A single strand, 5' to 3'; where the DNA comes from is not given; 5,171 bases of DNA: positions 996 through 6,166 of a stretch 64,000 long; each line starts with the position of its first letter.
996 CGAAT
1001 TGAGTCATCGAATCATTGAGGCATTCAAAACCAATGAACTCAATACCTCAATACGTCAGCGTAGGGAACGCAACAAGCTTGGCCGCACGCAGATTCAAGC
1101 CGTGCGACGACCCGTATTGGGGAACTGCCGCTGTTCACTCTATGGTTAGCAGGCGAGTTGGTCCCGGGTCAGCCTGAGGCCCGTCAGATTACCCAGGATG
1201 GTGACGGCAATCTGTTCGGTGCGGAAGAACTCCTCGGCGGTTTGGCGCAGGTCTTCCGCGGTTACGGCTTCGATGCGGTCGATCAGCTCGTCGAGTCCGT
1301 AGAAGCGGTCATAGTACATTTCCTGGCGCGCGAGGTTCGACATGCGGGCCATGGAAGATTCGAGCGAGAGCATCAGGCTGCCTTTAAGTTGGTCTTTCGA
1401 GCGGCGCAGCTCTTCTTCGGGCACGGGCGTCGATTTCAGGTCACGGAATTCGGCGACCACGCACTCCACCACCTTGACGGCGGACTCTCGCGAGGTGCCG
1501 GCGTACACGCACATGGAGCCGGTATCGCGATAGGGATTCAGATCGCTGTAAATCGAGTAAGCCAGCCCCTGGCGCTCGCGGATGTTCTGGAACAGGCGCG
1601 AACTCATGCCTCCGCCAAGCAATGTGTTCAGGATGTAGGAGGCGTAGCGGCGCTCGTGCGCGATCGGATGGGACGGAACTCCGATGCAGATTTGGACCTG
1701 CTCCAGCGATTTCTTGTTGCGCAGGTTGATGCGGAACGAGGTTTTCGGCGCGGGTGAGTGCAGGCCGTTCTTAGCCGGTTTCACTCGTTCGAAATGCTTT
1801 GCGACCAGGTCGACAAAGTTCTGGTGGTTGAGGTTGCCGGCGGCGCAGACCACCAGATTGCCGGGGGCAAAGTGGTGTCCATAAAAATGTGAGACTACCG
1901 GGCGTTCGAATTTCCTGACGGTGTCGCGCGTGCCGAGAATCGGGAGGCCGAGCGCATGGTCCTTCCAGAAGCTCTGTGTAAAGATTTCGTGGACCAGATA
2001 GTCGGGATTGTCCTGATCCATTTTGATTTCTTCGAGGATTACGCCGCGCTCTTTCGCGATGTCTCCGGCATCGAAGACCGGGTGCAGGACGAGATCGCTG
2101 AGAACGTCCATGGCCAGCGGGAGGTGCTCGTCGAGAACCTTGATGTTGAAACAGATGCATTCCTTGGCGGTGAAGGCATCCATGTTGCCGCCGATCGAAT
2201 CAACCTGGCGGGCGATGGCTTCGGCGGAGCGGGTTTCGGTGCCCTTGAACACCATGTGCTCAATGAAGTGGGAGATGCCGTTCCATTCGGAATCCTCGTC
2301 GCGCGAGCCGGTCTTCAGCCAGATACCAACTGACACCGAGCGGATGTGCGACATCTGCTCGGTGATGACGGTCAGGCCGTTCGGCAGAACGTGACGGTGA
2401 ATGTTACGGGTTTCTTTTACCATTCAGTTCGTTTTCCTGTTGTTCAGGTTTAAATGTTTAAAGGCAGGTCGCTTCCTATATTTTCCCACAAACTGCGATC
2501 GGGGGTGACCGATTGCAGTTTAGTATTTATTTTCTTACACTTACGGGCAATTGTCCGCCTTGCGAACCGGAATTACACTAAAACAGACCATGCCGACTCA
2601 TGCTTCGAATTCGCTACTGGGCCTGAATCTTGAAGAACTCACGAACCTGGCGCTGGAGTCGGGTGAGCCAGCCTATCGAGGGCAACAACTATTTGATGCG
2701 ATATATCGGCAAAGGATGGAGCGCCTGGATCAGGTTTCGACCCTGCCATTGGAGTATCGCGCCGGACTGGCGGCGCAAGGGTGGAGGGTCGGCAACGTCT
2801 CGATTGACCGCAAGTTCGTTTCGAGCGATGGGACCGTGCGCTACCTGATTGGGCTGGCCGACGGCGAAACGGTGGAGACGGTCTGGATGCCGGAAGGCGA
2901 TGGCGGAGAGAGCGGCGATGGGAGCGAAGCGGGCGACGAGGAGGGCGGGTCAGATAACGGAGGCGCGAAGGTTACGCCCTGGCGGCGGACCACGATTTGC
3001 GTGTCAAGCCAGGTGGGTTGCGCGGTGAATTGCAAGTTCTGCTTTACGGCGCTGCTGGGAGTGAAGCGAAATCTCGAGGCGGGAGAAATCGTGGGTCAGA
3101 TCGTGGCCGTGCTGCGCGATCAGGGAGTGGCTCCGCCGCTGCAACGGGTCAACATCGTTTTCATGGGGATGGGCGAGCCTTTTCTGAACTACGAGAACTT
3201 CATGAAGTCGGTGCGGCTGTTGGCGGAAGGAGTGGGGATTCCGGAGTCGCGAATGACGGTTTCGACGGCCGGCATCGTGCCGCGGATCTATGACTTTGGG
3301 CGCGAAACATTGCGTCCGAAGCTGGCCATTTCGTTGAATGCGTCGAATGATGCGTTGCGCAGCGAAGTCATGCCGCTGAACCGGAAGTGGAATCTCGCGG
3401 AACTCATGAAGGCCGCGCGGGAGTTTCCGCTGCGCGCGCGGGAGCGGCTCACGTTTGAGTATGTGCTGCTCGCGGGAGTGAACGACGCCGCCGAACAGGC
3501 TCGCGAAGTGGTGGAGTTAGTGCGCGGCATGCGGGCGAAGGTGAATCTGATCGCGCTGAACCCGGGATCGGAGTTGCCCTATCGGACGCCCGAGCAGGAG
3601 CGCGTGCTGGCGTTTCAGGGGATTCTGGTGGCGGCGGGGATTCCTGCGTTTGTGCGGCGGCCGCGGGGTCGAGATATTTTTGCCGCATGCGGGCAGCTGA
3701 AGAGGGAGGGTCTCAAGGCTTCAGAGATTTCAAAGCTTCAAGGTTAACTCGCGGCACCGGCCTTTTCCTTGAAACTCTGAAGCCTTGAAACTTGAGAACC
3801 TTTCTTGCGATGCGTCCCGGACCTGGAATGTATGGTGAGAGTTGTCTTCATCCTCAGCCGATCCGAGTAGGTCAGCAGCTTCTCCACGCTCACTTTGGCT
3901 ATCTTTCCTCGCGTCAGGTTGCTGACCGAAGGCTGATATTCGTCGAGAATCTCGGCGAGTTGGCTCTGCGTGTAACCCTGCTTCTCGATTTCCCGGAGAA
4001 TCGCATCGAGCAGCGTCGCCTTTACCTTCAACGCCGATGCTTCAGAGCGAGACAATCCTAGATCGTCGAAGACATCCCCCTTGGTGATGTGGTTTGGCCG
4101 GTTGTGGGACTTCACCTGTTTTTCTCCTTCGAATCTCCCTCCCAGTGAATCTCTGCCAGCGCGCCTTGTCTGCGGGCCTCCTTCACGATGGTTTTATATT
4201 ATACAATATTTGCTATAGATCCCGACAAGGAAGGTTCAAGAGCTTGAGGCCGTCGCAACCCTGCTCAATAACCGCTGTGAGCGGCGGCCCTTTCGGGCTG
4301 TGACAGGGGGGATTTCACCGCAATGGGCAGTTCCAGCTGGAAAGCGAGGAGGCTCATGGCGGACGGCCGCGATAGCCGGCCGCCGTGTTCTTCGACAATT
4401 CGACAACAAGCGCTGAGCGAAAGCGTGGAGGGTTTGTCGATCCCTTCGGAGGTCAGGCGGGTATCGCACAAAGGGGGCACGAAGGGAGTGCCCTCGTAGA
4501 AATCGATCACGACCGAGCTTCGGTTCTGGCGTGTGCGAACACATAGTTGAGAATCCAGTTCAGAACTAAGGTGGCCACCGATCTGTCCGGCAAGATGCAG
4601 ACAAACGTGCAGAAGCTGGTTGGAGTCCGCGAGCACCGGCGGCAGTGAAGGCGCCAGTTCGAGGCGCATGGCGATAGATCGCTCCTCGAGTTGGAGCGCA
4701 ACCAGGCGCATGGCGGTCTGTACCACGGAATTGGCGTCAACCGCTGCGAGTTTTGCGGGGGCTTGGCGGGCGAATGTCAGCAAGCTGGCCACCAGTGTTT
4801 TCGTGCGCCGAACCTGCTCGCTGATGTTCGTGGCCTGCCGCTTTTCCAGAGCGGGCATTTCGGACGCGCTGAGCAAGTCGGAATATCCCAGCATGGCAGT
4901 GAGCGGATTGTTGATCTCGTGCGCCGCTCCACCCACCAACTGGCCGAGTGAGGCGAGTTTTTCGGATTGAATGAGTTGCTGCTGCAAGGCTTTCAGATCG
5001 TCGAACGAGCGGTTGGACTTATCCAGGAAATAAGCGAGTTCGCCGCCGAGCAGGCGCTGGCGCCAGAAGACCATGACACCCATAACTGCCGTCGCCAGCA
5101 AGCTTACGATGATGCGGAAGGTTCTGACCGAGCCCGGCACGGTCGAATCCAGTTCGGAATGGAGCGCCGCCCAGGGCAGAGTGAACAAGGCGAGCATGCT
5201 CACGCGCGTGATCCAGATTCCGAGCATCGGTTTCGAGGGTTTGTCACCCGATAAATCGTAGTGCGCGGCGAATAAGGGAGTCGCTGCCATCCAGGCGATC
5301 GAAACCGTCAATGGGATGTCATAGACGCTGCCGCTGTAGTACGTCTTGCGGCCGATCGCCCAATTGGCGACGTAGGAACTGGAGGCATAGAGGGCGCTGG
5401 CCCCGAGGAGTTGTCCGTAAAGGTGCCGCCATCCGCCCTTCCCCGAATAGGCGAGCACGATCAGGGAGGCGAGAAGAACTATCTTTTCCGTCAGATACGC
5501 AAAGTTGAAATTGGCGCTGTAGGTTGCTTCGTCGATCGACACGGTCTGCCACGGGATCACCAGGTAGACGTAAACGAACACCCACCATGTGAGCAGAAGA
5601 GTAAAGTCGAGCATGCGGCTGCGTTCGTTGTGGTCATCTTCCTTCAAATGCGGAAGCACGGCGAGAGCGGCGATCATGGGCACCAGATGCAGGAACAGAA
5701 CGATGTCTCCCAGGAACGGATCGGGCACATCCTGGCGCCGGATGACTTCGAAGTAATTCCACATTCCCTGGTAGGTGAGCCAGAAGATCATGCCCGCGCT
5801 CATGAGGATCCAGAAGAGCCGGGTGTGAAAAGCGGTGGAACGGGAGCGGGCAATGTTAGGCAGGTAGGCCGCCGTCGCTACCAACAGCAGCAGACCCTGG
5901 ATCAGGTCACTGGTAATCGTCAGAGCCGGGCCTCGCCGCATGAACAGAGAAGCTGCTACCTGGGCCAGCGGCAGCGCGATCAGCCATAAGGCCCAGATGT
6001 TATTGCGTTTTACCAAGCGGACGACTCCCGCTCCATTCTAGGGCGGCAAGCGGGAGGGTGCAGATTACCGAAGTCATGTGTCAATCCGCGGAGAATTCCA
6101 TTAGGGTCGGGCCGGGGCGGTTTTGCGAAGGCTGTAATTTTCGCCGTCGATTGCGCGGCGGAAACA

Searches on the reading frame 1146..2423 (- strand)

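Call 90: search_protein_families(library=pfam, proteins=[window:1146-2423:-], max_evalue=0.00001)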
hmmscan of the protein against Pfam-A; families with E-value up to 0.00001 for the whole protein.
window:1146-2423:- (425 aa): 2 families
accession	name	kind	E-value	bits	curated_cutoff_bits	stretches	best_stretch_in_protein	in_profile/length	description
PF05193.26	Peptidase_M16_C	-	6.7e-45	153.6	23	1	173-346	3-181/181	Peptidase M16 inactive domain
PF00675.25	Peptidase_M16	-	5.1e-38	130.7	22.3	1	19-165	2-148/149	Insulinase (Peptidase family M16)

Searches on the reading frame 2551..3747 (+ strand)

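Call 90: search_protein_families(library=pfam, proteins=[window:2551-3747:+], max_evalue=0.00001)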
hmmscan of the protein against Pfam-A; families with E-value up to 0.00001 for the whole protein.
window:2551-3747:+ (398 aa): 1 family
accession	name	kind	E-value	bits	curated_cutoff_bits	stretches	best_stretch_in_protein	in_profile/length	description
PF04055.27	Radical_SAM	-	3.3e-11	44.1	29.5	1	152-315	2-160/166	Radical SAM superfamily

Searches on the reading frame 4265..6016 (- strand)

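Call 90: search_protein_families(library=pfam, proteins=[window:4265-6016:-], max_evalue=0.00001)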
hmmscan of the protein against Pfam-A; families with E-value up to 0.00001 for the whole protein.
window:4265-6016:- (583 aa): 1 family
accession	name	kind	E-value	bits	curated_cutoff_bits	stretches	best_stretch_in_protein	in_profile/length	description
PF00512.31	HisKA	-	4.4e-12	46.3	26.9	1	357-418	2-63/66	His Kinase A (phospho-acceptor) domain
